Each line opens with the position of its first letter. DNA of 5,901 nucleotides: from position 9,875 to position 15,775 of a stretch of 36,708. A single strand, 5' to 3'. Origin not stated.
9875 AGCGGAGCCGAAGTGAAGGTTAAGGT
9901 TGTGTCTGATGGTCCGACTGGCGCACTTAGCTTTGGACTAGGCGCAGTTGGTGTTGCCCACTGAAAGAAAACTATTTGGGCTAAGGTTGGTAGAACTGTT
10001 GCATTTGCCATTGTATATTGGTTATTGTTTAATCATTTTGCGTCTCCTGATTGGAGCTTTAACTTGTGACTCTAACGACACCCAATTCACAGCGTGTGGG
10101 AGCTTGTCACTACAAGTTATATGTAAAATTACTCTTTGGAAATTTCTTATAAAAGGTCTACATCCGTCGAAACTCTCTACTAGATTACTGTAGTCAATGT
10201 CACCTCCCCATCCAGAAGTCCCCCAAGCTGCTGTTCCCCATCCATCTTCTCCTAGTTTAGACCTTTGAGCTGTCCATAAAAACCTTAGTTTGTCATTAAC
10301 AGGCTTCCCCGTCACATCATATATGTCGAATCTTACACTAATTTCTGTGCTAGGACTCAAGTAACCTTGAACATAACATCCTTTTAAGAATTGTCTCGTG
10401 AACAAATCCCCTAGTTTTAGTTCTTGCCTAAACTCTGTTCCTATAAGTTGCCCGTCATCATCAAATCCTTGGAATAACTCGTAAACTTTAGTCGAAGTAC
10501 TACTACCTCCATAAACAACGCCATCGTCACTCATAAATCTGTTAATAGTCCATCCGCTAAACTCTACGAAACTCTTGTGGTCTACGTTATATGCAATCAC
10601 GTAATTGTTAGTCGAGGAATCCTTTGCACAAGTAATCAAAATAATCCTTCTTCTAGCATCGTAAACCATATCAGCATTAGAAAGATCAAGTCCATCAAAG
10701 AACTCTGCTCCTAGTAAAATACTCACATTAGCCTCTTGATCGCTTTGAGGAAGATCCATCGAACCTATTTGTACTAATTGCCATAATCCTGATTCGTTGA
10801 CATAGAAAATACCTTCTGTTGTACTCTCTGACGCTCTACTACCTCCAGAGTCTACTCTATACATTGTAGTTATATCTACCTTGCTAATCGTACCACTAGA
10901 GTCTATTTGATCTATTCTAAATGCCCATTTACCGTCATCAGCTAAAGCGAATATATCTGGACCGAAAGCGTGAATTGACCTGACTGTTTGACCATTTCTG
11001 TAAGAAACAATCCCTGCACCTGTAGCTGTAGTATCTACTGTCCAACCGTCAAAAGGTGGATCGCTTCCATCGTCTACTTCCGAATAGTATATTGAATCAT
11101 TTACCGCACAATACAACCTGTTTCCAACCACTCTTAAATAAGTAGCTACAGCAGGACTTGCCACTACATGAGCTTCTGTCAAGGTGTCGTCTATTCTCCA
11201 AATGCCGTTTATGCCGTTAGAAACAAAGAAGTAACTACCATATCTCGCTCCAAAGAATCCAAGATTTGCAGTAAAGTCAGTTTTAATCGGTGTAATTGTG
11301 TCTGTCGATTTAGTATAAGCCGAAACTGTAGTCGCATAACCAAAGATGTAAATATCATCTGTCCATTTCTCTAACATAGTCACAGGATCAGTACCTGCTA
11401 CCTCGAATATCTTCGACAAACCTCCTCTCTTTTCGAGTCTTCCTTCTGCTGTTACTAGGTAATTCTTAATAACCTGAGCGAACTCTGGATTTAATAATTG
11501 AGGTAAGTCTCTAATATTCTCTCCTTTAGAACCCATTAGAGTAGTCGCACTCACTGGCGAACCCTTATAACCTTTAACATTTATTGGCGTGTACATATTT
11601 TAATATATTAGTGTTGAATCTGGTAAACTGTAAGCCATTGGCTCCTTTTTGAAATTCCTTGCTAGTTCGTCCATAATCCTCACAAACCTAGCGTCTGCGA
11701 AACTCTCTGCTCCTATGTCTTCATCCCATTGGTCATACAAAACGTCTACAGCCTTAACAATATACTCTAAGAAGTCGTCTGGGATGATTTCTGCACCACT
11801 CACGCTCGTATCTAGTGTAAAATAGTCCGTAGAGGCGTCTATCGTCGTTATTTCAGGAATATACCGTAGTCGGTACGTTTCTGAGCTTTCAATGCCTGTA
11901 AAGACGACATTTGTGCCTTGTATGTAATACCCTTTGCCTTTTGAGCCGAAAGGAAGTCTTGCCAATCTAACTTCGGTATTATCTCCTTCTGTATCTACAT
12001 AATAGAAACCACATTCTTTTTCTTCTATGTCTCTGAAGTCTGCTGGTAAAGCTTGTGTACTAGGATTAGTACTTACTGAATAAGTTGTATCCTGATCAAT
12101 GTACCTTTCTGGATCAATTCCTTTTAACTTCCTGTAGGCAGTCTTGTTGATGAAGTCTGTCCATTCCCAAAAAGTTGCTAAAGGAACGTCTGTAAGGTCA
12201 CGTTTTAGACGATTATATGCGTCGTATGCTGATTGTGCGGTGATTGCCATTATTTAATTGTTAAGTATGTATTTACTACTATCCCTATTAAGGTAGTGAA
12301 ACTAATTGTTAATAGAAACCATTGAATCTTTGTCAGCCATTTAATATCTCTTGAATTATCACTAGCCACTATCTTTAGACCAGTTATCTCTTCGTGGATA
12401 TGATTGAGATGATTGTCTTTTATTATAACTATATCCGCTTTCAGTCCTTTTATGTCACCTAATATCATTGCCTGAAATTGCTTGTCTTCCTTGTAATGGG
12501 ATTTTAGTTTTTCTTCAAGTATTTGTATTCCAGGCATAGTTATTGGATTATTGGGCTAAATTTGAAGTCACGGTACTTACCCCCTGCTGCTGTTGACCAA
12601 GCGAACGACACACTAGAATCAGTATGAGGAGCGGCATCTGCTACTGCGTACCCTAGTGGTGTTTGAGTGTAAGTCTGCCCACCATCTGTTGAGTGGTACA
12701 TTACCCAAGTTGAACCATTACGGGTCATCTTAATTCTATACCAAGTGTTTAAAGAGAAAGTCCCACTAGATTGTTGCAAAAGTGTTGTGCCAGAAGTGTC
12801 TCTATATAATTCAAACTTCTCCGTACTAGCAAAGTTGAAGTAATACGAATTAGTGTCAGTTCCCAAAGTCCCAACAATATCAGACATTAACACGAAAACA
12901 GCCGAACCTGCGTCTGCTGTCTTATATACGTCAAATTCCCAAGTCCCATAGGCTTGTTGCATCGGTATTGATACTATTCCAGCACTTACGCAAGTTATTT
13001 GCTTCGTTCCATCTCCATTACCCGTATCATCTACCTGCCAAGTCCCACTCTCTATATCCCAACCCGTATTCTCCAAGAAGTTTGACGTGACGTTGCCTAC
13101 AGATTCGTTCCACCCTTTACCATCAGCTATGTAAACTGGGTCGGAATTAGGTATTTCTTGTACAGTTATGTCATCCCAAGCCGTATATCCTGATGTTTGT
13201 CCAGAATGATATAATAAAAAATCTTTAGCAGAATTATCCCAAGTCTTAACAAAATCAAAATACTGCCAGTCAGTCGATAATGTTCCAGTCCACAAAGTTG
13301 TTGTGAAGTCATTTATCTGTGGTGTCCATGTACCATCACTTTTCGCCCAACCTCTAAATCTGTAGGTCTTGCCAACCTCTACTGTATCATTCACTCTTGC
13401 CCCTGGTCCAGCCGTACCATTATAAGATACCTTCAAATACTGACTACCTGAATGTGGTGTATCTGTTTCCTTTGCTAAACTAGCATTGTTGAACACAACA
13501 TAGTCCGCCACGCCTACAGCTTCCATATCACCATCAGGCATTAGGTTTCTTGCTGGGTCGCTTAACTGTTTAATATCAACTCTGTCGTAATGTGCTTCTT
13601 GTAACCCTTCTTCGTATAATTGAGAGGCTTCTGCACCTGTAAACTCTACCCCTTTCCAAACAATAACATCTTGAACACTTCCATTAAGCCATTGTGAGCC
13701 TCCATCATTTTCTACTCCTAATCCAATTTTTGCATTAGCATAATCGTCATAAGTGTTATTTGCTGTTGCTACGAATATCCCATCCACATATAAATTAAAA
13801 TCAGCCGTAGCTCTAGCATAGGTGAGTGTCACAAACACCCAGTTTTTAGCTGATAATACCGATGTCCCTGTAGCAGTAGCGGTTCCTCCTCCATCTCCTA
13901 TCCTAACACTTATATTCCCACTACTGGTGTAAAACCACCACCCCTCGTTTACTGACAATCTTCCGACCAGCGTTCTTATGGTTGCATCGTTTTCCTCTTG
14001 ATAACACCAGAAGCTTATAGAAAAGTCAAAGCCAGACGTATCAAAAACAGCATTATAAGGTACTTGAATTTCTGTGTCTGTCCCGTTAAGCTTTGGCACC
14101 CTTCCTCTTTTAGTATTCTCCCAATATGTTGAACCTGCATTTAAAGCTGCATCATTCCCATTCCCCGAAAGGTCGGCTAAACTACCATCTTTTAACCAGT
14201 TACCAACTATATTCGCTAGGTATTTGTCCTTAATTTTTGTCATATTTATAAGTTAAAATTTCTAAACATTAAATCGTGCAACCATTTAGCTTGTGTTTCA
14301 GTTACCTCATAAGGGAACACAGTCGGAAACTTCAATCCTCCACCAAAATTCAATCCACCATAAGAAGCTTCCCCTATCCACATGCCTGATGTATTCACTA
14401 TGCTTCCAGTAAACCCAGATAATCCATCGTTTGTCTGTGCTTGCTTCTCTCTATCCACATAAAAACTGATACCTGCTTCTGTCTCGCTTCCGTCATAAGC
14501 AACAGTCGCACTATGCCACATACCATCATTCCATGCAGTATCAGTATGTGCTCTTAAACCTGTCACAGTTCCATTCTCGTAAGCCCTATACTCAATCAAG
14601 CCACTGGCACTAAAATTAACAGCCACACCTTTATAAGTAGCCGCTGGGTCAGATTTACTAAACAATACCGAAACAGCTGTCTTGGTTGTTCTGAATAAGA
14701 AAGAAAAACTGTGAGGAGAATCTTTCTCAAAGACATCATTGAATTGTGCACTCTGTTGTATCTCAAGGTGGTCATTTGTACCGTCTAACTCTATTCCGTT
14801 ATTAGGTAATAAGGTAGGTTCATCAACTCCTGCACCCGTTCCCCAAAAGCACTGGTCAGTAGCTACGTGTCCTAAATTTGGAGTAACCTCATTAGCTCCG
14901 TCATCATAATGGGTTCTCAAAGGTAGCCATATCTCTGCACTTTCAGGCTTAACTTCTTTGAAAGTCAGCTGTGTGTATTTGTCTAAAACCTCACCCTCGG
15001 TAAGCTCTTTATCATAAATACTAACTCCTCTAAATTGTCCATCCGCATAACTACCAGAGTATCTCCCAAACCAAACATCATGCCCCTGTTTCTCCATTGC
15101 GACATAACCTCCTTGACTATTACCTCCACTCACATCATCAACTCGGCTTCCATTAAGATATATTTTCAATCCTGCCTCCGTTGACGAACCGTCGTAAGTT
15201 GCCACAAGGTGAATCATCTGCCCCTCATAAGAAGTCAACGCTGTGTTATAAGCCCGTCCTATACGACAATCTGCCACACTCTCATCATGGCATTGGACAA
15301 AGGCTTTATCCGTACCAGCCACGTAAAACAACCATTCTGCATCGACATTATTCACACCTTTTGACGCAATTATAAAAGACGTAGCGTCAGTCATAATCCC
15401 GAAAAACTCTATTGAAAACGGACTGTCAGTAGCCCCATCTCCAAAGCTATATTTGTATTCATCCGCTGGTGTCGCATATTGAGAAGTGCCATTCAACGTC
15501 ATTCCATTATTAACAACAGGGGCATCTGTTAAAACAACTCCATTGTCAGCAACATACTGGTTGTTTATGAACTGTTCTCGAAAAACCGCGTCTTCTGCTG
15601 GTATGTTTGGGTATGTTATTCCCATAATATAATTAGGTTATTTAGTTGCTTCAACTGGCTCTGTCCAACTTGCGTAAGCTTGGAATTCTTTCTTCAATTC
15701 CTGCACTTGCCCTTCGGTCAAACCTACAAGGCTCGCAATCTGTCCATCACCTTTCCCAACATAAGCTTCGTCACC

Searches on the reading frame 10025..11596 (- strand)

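Call 10: search_protein_families(library=phrogs, proteins=[window:10025-11596:-], max_evalue=0.001)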
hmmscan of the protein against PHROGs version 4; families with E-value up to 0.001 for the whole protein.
window:10025-11596:- (524 aa): 2 families
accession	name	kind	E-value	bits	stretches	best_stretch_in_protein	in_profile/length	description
phrog_5107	-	lysis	1.3e-06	28.1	1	315-466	341-487/533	amidase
phrog_3287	-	head and packaging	0.00047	20.1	1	24-158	12-156/524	virion structural protein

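Call 15: search_protein_families(library=pfam, proteins=[window:10025-11596:-], max_evalue=0.01)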
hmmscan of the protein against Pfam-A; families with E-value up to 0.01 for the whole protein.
window:10025-11596:- (524 aa): 0 families

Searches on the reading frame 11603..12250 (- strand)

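Call 10: search_protein_families(library=phrogs, proteins=[window:11603-12250:-], max_evalue=0.001)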
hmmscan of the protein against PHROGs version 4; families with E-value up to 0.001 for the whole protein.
window:11603-12250:- (216 aa): 0 families

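Call 15: search_protein_families(library=pfam, proteins=[window:11603-12250:-], max_evalue=0.01)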
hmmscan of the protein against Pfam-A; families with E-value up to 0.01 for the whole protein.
window:11603-12250:- (216 aa): 1 family
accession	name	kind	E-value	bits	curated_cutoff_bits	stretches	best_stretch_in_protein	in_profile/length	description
PF24175.2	SU10_adaptor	-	3e-07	31.5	27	1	13-198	8-183/194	SU10 adaptor protein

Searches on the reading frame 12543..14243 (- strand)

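Call 10: search_protein_families(library=phrogs, proteins=[window:12543-14243:-], max_evalue=0.001)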
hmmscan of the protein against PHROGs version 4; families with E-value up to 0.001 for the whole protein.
window:12543-14243:- (567 aa): 0 families

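Call 15: search_protein_families(library=pfam, proteins=[window:12543-14243:-], max_evalue=0.01)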
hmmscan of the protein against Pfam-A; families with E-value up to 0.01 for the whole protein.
window:12543-14243:- (567 aa): 3 families
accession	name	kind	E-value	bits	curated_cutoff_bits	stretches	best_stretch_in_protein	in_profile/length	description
PF13385.13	Laminin_G_3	-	6.2e-17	62.6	27.6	1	53-198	1-143/151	Concanavalin A-like lectin/glucanases superfamily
PF07953.20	Toxin_R_bind_N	-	3.1e-10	40.5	23.8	1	21-162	3-152/191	Clostridium neurotoxin, N-terminal receptor binding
PF02018.23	CBM_4_9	-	1.4e-05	26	25.9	1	245-345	14-128/136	Carbohydrate binding domain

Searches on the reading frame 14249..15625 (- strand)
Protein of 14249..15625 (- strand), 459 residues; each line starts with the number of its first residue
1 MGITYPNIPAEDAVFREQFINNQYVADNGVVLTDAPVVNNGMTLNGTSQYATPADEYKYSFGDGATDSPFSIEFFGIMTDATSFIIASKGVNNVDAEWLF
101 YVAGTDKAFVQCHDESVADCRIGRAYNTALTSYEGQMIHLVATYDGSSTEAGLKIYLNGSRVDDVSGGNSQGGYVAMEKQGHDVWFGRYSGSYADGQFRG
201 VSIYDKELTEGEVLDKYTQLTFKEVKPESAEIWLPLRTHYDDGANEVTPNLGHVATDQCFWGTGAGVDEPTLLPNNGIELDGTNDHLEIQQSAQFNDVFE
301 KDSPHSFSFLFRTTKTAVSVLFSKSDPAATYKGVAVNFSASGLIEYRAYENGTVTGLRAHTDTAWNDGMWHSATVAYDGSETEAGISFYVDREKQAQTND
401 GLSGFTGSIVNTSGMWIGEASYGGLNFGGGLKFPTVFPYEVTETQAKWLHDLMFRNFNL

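Call 10: search_protein_families(library=phrogs, proteins=[window:14249-15625:-], max_evalue=0.001)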
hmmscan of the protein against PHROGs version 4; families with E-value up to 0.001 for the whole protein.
window:14249-15625:- (459 aa): 0 families

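Call 15: search_protein_families(library=pfam, proteins=[window:14249-15625:-], max_evalue=0.01)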
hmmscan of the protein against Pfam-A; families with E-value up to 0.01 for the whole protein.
window:14249-15625:- (459 aa): 2 families
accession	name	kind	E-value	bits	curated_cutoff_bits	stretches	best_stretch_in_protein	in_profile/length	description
PF13385.13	Laminin_G_3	-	6.3e-16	59.3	27.6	2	66-213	15-150/151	Concanavalin A-like lectin/glucanases superfamily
PF02210.31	Laminin_G_2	-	0.0021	19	22.9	1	311-404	1-85/126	Laminin G domain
